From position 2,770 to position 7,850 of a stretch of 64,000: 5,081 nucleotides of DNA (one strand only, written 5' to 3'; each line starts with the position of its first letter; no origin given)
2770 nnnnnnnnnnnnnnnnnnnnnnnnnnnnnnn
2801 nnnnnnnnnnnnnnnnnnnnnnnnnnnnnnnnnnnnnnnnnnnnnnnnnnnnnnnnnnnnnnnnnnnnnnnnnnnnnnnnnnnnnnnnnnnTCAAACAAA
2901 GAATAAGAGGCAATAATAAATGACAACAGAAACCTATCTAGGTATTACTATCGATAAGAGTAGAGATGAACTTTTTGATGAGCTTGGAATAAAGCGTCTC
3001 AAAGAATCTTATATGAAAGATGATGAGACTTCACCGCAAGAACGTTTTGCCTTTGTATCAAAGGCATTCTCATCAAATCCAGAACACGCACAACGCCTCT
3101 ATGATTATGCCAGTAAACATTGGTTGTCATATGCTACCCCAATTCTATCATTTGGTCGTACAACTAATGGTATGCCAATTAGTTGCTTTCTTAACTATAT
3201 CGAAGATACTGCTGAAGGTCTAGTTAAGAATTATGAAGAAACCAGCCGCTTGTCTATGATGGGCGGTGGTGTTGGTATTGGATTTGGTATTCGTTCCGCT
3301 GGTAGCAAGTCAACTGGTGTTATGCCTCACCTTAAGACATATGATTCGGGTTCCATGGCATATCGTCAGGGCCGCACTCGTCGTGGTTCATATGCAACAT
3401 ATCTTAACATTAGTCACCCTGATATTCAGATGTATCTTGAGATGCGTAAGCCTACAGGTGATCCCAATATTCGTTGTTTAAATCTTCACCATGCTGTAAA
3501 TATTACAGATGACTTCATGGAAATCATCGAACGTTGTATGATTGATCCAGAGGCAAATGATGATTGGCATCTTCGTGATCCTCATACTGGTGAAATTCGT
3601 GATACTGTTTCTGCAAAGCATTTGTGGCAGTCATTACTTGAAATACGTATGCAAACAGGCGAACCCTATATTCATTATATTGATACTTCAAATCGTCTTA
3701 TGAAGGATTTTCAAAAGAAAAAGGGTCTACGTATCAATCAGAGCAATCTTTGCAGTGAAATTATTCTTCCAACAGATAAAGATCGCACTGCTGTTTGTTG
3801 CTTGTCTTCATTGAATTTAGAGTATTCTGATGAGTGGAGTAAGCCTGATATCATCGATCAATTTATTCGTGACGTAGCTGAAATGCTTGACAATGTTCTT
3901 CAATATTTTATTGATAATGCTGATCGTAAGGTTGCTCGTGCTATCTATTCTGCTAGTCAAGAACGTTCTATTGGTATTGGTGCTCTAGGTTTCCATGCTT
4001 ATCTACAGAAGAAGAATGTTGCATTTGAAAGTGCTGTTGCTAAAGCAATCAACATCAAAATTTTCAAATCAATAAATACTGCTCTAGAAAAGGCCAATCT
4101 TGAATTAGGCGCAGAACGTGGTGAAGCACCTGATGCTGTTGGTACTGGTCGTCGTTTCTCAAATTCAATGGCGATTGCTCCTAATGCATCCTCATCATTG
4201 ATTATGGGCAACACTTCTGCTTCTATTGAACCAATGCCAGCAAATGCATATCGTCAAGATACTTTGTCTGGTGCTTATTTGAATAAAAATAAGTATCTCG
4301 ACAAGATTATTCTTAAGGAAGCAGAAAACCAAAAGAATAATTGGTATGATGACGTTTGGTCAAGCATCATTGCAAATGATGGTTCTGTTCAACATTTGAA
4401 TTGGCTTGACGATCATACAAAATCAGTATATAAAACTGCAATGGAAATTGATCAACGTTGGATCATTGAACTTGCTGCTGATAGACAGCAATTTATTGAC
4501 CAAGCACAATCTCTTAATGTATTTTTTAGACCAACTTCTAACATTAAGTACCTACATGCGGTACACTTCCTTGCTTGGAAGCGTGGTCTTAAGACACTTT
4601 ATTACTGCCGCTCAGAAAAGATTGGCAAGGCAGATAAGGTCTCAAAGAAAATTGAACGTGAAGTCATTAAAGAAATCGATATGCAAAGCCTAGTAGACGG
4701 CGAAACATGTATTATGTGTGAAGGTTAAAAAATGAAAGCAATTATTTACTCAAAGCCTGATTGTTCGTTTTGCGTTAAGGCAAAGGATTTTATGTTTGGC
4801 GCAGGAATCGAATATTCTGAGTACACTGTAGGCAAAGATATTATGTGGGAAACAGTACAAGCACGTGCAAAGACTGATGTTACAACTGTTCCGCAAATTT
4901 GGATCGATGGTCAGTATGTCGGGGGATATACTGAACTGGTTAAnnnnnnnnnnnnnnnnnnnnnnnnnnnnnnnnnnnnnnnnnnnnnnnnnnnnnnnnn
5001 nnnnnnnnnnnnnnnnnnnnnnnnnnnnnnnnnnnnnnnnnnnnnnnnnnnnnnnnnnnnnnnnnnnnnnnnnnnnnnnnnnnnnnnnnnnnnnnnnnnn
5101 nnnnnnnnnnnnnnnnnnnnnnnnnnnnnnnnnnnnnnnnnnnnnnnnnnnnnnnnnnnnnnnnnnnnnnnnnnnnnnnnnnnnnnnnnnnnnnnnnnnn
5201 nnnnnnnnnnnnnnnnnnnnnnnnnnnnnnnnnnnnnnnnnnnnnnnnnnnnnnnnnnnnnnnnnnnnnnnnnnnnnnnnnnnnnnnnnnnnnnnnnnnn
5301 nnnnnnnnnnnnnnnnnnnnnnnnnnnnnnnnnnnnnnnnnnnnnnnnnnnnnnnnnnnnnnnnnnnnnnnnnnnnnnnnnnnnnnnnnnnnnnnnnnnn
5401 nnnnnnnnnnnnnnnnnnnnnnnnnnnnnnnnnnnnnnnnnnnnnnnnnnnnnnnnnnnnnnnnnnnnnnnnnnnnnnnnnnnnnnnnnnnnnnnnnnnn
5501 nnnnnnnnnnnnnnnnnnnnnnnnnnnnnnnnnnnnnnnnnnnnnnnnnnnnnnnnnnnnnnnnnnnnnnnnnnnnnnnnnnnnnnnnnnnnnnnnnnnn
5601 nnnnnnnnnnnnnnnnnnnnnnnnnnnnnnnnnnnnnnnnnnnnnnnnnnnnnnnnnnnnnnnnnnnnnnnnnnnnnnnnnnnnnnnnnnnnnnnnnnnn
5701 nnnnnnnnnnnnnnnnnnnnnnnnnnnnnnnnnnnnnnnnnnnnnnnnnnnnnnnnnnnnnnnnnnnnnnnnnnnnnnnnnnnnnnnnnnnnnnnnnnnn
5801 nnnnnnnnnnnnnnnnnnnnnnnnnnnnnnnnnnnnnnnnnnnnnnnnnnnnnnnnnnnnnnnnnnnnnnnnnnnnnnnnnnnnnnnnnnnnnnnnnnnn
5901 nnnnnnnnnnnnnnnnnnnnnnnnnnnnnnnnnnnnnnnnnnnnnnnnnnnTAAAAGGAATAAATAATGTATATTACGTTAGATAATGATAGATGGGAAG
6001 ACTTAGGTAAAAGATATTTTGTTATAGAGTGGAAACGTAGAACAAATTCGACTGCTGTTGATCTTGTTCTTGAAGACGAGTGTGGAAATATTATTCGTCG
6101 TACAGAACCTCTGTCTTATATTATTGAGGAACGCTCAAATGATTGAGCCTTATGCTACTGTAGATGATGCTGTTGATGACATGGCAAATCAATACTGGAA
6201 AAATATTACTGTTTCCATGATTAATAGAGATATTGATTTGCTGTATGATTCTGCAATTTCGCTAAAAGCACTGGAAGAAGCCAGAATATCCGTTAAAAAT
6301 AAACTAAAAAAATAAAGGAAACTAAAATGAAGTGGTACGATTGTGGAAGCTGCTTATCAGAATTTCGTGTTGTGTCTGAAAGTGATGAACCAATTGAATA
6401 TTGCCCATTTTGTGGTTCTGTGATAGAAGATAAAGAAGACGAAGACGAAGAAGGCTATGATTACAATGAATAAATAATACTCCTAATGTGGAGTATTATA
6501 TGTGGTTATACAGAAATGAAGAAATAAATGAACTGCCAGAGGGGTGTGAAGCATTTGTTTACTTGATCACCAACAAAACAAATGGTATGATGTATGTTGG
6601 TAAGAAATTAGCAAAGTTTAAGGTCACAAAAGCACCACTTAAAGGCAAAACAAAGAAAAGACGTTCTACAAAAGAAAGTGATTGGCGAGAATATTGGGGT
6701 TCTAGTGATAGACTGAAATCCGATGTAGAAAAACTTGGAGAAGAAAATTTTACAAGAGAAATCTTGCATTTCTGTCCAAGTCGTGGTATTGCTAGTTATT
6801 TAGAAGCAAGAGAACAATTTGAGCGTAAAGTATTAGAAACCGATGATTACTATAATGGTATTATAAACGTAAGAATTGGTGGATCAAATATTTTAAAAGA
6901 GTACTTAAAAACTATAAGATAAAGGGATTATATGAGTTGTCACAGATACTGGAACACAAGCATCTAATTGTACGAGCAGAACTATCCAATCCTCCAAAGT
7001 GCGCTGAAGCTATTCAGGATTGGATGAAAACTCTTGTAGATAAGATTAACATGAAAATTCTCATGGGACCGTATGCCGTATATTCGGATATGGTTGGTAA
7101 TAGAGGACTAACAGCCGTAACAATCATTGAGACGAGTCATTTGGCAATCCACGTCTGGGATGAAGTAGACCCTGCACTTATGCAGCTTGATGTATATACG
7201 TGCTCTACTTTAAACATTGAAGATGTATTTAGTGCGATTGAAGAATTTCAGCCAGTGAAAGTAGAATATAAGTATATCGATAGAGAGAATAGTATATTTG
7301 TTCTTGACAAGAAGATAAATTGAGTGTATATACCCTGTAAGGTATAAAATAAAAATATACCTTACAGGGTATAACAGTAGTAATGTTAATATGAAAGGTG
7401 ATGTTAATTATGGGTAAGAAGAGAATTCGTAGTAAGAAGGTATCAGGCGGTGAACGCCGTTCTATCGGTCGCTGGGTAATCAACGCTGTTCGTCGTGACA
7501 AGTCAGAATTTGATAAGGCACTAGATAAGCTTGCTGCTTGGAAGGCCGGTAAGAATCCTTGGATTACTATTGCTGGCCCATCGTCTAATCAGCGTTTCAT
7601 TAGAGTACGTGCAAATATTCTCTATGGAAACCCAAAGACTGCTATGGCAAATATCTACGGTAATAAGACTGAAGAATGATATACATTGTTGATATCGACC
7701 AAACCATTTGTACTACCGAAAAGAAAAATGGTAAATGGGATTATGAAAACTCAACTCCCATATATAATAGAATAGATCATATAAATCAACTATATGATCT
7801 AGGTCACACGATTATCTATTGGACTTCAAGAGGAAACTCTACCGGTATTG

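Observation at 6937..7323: Pyruvoyl AdoMetDC-family decarboxylase with T-S instead of E-S at the self-cleavage site and a TTG start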

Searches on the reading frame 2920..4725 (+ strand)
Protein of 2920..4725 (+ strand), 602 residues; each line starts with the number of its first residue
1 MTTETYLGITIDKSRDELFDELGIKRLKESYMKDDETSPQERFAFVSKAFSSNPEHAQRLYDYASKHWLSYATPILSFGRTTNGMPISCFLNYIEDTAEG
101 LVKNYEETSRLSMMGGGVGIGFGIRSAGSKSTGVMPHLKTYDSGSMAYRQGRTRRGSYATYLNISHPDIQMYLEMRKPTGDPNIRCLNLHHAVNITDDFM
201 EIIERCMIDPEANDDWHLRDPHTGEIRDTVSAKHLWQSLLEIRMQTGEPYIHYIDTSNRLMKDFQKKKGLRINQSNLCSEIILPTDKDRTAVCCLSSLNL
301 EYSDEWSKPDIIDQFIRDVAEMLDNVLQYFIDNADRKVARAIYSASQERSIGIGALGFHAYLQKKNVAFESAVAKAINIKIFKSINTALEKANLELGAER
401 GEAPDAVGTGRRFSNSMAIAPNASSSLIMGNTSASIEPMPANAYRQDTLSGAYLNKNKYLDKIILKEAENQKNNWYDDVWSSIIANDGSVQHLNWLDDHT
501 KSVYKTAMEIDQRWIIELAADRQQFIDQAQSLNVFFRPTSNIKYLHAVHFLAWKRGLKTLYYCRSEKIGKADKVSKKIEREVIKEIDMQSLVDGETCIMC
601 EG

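Call 28: search_protein_families(library=pfam, proteins=[window:2920-4725:+], max_evalue=0.001)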
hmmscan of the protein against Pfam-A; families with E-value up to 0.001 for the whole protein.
window:2920-4725:+ (602 aa): 2 families
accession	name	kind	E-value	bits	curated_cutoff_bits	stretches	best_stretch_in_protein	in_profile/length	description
PF02867.20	Ribonuc_red_lgC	-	3.8e-106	356.2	23.9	2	88-404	2-337/523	Ribonucleotide reductase, barrel domain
PF00317.26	Ribonuc_red_lgN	-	1.8e-12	47.6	28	1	18-84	2-77/77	Ribonucleotide reductase, all-alpha domain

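Call 30: search_dna_similar(query=window:2920-4725:+, collection=phages, mode=protein, max_rows=15)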
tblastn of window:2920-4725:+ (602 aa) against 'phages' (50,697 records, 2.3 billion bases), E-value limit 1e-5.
The search stops at 5000 records and this limit was reached: more records match than are counted here, and every count below describes the 5000 best-scoring records only.
Records with a match: at least 5000; places in all: 5011; records where one place covers at least 80% of the query: 2988.
Best place of each record, by identity: 60-80% 1; <60% 4999.
By first word of the organism name: Escherichia 983; Staphylococcus 392; Klebsiella 385; Synechococcus 382; Pseudomonas 351; Bacillus 317; Salmonella 287; Vibrio 243; Acinetobacter 125; Rheinheimera 115; and 119 more.
By host as written in the record: - 644; Escherichia coli 368; Klebsiella pneumoniae 128; Staphylococcus aureus 122; Rheinheimera sp. BAL341 115; Synechococcus 107; Pseudomonas aeruginosa 106; Escherichia coli K-12 MG1655 58; and 1115 more.
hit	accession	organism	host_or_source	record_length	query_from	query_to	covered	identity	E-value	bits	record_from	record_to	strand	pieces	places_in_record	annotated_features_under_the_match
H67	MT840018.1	Bacteriophage sp.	human fecal samples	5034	14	602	98%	61.0%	0e+0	733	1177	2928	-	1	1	record has no annotation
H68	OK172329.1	Alcaligenes phage vB_Af_QDWS535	Alcaligenes faecalis 10106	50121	4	601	99%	59.2%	0e+0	741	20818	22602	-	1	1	ribonucleotide reductase subunit alpha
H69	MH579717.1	Pelagibacter phage HTVC021P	Candidatus Pelagibacter ubique HTCC1062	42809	9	602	99%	54.8%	0e+0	632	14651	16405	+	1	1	ribonucleotide-diphosphate reductase subunit alpha | S-adenosylmethionine decarboxylase proenzyme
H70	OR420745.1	Pelagibacter phage HTVC048P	Candidatus Pelagibacter ubique HTCC1062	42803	9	602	99%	54.8%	0e+0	632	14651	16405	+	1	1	ribonucleotide-diphosphate reductase subunit alpha | S-adenosylmethionine decarboxylase proenzyme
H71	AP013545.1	uncultured phage MedDCM-OCT-S46-C10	metagenomic fosmid library constructed ...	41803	11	601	98%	55.1%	0e+0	624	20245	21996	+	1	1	ribonucleotide-diphosphate reductase subunit alpha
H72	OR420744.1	Pelagibacter phage HTVC134P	Candidatus Pelagibacter sp. HTCC7211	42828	11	601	98%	54.9%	0e+0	620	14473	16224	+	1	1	ribonucleotide-diphosphate reductase subunit alpha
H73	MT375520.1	Pelagibacter phage Bylgja EXVC010P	Candidatus Pelagibacter sp H2P3alpha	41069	11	601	98%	54.8%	0e+0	620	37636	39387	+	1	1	ribonucleotide-diphosphate reductase subunit alpha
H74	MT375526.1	Pelagibacter phage Himinglaeva EXVC011P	Candidatus Pelagibacter sp H2P3alpha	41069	11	601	98%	54.8%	0e+0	620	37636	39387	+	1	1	ribonucleotide-diphosphate reductase subunit alpha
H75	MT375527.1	Pelagibacter phage Hroenn EXVC015P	Candidatus Pelagibacter sp H2P3alpha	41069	11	601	98%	54.8%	0e+0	620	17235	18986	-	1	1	ribonucleotide-diphosphate reductase subunit alpha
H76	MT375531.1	Pelagibacter phage Unn EXVC019P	Candidatus Pelagibacter sp H2P3alpha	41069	11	601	98%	54.8%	0e+0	620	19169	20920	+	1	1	ribonucleotide-diphosphate reductase subunit alpha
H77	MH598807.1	Pelagibacter phage HTVC120P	Candidatus Pelagibacter sp. HTCC7211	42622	10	601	98%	54.6%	0e+0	619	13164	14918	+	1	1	ribonucleotide-diphosphate reductase subunit alpha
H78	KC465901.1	Pelagibacter phage HTVC019P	Candidatus Pelagibacter ubique HTCC1062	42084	11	602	98%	54.2%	0e+0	629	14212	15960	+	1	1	ribonucleotide-diphosphate reductase subunit alpha | hypothetical protein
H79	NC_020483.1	Pelagibacter phage HTVC019P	Candidatus Pelagibacter ubique HTCC1062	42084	11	602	98%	54.2%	0e+0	629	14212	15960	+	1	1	ribonucleoside-diphosphate reductase large subunit | nucleotide kinase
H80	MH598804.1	Pelagibacter phage HTVC105P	Candidatus Pelagibacter sp. HTCC7211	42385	11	601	98%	54.3%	0e+0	625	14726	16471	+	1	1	ribonucleotide-diphosphate reductase subunit alpha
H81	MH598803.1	Pelagibacter phage HTVC121P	Candidatus Pelagibacter sp. HTCC7211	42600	11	601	98%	53.9%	0e+0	628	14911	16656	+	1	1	ribonucleotide-diphosphate reductase subunit alpha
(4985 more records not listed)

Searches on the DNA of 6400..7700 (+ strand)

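Call 6: search_dna_similar(query=window:6400-7700:+, collection=phages, mode=near)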
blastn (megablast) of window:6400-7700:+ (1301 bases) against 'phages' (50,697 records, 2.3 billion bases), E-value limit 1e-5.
No match.
